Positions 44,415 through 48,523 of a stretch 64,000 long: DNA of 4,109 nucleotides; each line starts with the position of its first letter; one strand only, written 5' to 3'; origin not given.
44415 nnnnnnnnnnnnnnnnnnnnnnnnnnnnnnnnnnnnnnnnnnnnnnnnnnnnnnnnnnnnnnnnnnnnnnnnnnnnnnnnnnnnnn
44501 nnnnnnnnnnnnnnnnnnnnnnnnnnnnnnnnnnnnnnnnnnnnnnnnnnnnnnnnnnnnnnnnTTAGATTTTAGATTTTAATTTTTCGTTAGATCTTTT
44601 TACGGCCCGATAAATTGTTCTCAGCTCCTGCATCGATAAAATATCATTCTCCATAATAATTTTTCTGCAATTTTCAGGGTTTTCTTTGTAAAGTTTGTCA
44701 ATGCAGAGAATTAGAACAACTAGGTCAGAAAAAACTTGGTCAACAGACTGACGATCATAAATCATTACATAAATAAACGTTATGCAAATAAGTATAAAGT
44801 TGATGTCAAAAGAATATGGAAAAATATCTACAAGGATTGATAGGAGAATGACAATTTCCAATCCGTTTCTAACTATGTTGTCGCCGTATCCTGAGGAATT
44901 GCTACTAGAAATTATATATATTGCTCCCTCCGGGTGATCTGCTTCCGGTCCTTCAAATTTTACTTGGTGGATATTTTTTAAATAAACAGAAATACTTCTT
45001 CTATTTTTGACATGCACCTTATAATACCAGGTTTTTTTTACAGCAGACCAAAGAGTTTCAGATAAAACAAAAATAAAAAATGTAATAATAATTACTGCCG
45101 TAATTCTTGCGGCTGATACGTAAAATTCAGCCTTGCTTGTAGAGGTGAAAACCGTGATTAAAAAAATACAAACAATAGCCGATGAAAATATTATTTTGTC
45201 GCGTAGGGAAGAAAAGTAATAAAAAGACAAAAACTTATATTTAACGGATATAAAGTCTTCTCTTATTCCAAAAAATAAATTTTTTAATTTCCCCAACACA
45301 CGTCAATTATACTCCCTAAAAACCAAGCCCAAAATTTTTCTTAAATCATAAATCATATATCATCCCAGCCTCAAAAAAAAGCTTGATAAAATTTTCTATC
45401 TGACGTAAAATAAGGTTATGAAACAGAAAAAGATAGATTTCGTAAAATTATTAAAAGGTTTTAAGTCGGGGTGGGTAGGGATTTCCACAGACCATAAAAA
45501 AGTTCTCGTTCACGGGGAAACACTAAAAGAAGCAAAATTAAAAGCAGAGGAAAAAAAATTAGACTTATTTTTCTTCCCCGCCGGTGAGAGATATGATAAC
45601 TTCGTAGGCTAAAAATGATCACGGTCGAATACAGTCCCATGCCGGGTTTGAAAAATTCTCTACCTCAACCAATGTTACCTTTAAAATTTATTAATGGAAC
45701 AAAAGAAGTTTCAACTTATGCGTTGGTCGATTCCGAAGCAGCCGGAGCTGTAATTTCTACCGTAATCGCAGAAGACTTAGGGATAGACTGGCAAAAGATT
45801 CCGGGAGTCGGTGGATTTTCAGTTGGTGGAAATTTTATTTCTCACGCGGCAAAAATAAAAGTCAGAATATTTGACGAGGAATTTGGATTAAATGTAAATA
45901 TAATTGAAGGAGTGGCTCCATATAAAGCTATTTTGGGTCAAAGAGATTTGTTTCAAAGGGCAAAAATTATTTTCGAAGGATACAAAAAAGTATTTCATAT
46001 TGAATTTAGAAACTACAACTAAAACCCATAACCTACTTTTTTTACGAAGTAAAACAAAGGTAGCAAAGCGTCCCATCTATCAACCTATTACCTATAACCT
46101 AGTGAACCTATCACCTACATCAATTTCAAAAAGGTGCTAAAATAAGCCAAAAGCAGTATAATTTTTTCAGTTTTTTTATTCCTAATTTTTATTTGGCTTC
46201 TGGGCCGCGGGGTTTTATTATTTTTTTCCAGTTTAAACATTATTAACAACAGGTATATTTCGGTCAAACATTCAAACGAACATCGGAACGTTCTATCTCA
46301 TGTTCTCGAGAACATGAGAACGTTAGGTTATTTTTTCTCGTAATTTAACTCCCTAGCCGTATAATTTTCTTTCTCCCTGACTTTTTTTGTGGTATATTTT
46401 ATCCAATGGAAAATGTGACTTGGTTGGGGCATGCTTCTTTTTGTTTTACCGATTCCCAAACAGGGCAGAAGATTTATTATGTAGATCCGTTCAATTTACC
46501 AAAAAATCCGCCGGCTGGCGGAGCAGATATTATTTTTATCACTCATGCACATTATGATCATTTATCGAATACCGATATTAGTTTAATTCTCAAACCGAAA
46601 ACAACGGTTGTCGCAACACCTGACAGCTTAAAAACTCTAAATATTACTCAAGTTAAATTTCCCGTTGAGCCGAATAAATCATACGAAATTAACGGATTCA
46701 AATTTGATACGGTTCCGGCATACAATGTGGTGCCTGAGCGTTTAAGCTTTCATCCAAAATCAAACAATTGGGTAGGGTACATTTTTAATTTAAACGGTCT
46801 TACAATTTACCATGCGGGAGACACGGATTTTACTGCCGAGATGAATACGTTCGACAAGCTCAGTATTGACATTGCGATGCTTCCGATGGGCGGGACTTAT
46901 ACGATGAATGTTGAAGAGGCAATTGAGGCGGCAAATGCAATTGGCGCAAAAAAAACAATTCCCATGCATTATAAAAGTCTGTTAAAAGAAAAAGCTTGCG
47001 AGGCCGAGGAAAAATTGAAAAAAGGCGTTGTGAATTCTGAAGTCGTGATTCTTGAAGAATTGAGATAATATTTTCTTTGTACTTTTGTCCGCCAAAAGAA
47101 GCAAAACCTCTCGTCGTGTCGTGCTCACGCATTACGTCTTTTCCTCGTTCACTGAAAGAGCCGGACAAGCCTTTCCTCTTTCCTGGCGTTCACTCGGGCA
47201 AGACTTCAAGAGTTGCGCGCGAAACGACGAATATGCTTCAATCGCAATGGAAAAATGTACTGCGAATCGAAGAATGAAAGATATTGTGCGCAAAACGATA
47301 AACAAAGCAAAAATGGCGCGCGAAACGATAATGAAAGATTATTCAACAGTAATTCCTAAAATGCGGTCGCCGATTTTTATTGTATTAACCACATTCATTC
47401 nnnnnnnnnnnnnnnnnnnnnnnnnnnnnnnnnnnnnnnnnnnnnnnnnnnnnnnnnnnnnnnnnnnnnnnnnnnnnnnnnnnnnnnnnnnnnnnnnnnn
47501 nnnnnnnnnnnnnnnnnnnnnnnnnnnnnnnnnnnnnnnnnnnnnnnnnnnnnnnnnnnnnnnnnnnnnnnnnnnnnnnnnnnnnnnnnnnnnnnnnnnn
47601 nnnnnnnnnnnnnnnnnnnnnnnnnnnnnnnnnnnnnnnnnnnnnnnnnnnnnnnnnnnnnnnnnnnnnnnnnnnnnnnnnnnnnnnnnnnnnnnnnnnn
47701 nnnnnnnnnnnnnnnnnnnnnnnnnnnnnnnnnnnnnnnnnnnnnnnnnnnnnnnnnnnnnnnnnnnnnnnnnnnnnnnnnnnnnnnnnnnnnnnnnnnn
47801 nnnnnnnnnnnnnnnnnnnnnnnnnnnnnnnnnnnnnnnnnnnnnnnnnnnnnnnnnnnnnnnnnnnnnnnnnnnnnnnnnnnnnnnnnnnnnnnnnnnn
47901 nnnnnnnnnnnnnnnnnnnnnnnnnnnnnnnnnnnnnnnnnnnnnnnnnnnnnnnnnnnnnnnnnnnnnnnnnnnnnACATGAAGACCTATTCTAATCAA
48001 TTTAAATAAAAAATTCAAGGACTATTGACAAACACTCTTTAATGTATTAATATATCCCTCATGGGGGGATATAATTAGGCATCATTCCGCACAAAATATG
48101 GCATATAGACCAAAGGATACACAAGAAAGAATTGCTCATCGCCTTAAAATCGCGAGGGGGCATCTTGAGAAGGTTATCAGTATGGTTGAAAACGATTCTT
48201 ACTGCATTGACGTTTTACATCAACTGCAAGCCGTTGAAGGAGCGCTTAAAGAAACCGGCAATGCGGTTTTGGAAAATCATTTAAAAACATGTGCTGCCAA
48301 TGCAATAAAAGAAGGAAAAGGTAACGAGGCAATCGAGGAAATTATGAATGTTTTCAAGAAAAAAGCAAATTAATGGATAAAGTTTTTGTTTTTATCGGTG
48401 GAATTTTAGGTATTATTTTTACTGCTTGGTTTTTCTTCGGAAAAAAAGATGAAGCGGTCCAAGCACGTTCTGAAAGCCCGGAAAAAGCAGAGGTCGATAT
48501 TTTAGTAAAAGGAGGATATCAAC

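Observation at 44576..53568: The str operon (rpsL-rpsG | fusA) is split by a roughly 9-kb accessory insert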

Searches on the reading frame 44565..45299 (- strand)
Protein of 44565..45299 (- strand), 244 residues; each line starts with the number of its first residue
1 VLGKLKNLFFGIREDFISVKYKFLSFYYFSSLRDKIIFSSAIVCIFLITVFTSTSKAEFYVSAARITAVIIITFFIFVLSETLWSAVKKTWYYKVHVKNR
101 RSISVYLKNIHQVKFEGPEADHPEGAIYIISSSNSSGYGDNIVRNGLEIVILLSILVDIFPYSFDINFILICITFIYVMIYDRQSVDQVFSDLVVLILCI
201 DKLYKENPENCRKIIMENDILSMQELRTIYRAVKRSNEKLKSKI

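Call 4: search_protein_families(library=pfam, proteins=[window:44565-45299:-])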
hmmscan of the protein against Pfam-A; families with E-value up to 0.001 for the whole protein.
window:44565-45299:- (244 aa): 0 families

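Call 38: search_protein_families(library=ncbifam, proteins=[window:44565-45299:-], max_evalue=0.01)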
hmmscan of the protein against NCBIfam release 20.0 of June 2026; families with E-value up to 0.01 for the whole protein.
window:44565-45299:- (244 aa): 0 families

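Call 39: search_protein_families(library=phrogs, proteins=[window:44565-45299:-], max_evalue=0.01)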
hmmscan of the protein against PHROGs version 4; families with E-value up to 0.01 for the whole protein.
window:44565-45299:- (244 aa): 0 families

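Call 40: find_homologous_proteins(query=window:44565-45299:-, max_evalue=0.001)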
Query window:44565-45299:- (244 aa): 1 proteins with E <= 0.001 among 604 candidates.
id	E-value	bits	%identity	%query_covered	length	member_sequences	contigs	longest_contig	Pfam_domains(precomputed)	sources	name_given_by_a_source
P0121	4.5e-151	519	100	100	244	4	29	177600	-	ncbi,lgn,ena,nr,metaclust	ncbi:MAG: hypothetical protein COX79_05625 [Candidatus Levybacteria bacterium CG_4_10_14_0_2_um_filt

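Call 75: search_protein_families(library=pfam, proteins=[window:44565-45299:-], max_evalue=10)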
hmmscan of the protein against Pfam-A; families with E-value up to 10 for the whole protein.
window:44565-45299:- (244 aa): 0 families

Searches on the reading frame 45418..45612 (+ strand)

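Call 4: search_protein_families(library=pfam, proteins=[window:45418-45612:+])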
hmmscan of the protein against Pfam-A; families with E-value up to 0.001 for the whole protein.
window:45418-45612:+ (64 aa): 0 families

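Call 38: search_protein_families(library=ncbifam, proteins=[window:45418-45612:+], max_evalue=0.01)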
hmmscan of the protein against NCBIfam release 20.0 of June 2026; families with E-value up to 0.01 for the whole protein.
window:45418-45612:+ (64 aa): 0 families

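Call 39: search_protein_families(library=phrogs, proteins=[window:45418-45612:+], max_evalue=0.01)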
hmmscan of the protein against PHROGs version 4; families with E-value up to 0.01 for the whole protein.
window:45418-45612:+ (64 aa): 0 families

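Call 75: search_protein_families(library=pfam, proteins=[window:45418-45612:+], max_evalue=10)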
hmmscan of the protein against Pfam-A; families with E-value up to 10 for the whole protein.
window:45418-45612:+ (64 aa): 1 family
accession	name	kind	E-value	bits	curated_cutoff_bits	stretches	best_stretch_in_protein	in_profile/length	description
PF18929.5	DUF5678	-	0.058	13.7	23.2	1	26-47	15-36/49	Family of unknown function (DUF5678)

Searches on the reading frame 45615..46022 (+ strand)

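Call 4: search_protein_families(library=pfam, proteins=[window:45615-46022:+])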
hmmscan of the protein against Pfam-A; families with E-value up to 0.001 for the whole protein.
window:45615-46022:+ (135 aa): 0 families

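Call 38: search_protein_families(library=ncbifam, proteins=[window:45615-46022:+], max_evalue=0.01)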
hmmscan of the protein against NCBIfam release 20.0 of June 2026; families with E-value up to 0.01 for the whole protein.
window:45615-46022:+ (135 aa): 0 families

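Call 39: search_protein_families(library=phrogs, proteins=[window:45615-46022:+], max_evalue=0.01)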
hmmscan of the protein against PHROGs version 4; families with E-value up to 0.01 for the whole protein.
window:45615-46022:+ (135 aa): 0 families

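Call 75: search_protein_families(library=pfam, proteins=[window:45615-46022:+], max_evalue=10)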
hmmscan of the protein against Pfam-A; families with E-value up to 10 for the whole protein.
window:45615-46022:+ (135 aa): 2 families
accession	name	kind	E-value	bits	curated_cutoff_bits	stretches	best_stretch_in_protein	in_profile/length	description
PF18318.6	Gln-synt_C-ter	-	0.19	12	22.7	1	104-132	61-89/118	Glutamine synthetase C-terminal domain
PF13975.11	gag-asp_proteas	-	0.21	12.7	28.2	1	33-62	9-38/92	gag-polyprotein putative aspartyl protease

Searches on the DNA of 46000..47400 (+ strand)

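Call 53: search_rna_families(source=window, start=46000, end=47400, threshold=evalue, max_evalue=5)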
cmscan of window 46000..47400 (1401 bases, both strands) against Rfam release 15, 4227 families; matches with E-value up to 5: 3.
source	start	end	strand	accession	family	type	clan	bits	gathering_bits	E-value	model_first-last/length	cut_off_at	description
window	46224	46296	-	RF00592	SNORD78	Gene; snRNA; snoRNA; CD-box;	CL00051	17.8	38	4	1-65/65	no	Small nucleolar RNA SNORD78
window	47257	47360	+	RF01932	bxd_4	Gene; lncRNA;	-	17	40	3.4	1-106/106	no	Bithoraxoid conserved region 4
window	46483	46563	-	RF02480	GlsR14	Gene; snRNA; snoRNA; CD-box;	-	14.7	90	1.7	1-68/68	no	Small nucleolar RNA GlsR14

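Call 55: build_rna_model(alignment_id=A5)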
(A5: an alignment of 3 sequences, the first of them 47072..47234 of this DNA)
Model R1 built from alignment A5 (3 sequences, 164 columns); structure: RNAalifold consensus.
model positions 164; base pairs 45; branch points 1; effective number of sequences 1.13; information 0.591 bits per position. Calibrated on 0.2 Mb of random sequence (short: E-values are rough).
structure used (alignment columns):
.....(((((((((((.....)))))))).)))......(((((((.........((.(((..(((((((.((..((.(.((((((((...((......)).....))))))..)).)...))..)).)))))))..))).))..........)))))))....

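Call 56: search_with_rna_model(model_id=R1, sources=[window, L011, L012, L013, L014, L015, L016, L017, L018, L019, L020, L021, L022, L023, L024, L025, L026, L027, L028, L029, L030, L031, L036, L039, L050, L091, L094, L095, L098, L099], max_evalue=1)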
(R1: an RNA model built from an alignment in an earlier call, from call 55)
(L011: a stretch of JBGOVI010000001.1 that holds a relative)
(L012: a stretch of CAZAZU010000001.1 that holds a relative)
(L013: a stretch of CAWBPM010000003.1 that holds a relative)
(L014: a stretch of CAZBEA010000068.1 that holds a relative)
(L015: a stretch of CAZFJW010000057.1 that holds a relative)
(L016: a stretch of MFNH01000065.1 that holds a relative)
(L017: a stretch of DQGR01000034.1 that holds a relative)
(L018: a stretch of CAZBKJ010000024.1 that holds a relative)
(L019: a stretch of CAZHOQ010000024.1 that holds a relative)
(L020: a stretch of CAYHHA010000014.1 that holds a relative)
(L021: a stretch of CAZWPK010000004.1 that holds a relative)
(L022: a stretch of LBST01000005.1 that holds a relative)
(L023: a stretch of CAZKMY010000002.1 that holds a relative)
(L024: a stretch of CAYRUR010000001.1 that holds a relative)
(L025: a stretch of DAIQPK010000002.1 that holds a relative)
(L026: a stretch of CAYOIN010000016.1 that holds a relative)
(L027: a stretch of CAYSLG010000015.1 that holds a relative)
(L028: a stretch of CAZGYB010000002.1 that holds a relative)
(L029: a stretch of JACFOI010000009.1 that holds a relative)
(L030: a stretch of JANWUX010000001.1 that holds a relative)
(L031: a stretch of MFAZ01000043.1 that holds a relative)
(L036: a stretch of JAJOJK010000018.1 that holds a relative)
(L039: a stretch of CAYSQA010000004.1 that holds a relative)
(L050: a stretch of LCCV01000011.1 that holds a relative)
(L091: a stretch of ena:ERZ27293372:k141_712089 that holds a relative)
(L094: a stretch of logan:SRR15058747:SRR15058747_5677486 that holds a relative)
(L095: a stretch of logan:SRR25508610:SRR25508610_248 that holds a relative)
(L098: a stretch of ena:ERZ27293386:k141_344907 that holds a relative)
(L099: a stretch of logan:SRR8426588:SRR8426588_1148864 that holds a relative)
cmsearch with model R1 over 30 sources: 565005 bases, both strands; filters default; matches with E-value up to 1: 5.
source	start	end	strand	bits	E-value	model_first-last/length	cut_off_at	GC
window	55720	55883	+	197.4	2.9e-48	1-164/164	no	0.39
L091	2804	2967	+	197.4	2.9e-48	1-164/164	no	0.39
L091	13083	13246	+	188.7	5.1e-46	1-164/164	no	0.41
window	47072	47234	+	176.2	8.4e-43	1-164/164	no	0.49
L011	15861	15955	-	12.9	0.82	1-164/164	no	0.45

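Call 58: search_with_rna_model(model_id=R1, sources=[L100, L101, L102, L103, L104, L105, L106], max_evalue=0.1, make_alignment=true)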
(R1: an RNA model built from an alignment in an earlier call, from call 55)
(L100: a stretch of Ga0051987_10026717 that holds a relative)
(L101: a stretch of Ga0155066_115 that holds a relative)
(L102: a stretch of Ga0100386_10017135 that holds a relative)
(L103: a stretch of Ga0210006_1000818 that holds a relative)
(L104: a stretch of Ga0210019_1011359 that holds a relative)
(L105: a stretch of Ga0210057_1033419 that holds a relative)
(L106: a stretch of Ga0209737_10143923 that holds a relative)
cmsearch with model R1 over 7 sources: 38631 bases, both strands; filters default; matches with E-value up to 0.1: 7.
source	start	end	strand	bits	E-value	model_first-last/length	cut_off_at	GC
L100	1287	1450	-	188.7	3.5e-47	1-164/164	no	0.41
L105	3298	3460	+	176.2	5.8e-44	1-164/164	no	0.49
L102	1722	1883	-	140.2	1e-34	1-164/164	no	0.53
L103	4274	4435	-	140.2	1e-34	1-164/164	no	0.53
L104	816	977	-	140.2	1e-34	1-164/164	no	0.53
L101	524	691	-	87.4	3.9e-21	1-164/164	no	0.46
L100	1413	1457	+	12.1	0.088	1-164/164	no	0.42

Alignment A6: 7 matches aligned to the model, 178 columns, each read 5' to 3' on its own strand. Consensus structure (alignment columns), stored with it:
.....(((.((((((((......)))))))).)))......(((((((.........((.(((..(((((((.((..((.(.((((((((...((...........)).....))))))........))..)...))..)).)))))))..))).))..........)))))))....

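Call 60: search_with_rna_model(model_id=R1, sources=[window, L091, L101, L103, L105], max_evalue=0.00001, make_alignment=true, show_alignments=0)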
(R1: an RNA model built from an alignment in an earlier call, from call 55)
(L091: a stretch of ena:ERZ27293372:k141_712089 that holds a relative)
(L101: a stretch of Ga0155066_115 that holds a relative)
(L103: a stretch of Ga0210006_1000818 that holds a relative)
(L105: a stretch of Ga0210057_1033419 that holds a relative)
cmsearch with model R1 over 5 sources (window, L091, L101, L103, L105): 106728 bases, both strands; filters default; matches with E-value up to 0.00001: 7.
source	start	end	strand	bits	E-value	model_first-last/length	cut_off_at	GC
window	55720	55883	+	197.4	5.6e-49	1-164/164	no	0.39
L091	2804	2967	+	197.4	5.6e-49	1-164/164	no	0.39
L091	13083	13246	+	188.7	9.6e-47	1-164/164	no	0.41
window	47072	47234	+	176.2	1.6e-43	1-164/164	no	0.49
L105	3298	3460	+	176.2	1.6e-43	1-164/164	no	0.49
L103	4274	4435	-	140.2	2.9e-34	1-164/164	no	0.53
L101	524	691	-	87.4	1.1e-20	1-164/164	no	0.46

Alignment A7: 7 matches aligned to the model, 172 columns, each read 5' to 3' on its own strand. Consensus structure (alignment columns), stored with it:
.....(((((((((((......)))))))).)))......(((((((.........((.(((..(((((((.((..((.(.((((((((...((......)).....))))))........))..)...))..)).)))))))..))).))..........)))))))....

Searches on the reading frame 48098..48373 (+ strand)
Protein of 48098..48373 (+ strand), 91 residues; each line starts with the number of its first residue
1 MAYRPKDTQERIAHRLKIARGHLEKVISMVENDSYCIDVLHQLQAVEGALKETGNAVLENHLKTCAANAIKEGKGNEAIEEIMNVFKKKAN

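Call 4: search_protein_families(library=pfam, proteins=[window:48098-48373:+])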
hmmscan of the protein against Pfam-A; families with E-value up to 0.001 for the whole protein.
window:48098-48373:+ (91 aa): 1 family
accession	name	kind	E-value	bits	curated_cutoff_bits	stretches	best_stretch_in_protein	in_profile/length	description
PF02583.22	Trns_repr_metal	-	2.6e-25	89.1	22.8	1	9-88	2-78/78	Metal-sensitive transcriptional repressor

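Call 81: search_solved_structures(query=window:48098-48373:+, max_evalue=0.00001, show_alignments=1)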
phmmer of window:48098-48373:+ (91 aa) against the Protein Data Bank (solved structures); distinct sequences matched with E-value up to 0.00001: 6.
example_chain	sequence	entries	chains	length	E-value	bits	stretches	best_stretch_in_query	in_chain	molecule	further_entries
2hh7_A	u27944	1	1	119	2.5e-19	72.4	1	12-87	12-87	Hypothetical protein CsoR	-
4m1p_A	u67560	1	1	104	2.2e-18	69.4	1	3-89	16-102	Copper-sensitive operon repressor (CsoR)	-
3aai_A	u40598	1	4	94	2.5e-16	62.9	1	8-87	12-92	Copper homeostasis operon regulatory protein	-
5fmn_A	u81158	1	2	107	4.3e-09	39.8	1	6-83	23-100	INRS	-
4adz_A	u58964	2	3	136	9.1e-08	35.6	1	14-76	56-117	CSOR | COPPER SENSITIVE OPERON REPRESSOR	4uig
6ahx_A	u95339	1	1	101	2.5e-07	34.2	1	9-83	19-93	Putative cytosolic protein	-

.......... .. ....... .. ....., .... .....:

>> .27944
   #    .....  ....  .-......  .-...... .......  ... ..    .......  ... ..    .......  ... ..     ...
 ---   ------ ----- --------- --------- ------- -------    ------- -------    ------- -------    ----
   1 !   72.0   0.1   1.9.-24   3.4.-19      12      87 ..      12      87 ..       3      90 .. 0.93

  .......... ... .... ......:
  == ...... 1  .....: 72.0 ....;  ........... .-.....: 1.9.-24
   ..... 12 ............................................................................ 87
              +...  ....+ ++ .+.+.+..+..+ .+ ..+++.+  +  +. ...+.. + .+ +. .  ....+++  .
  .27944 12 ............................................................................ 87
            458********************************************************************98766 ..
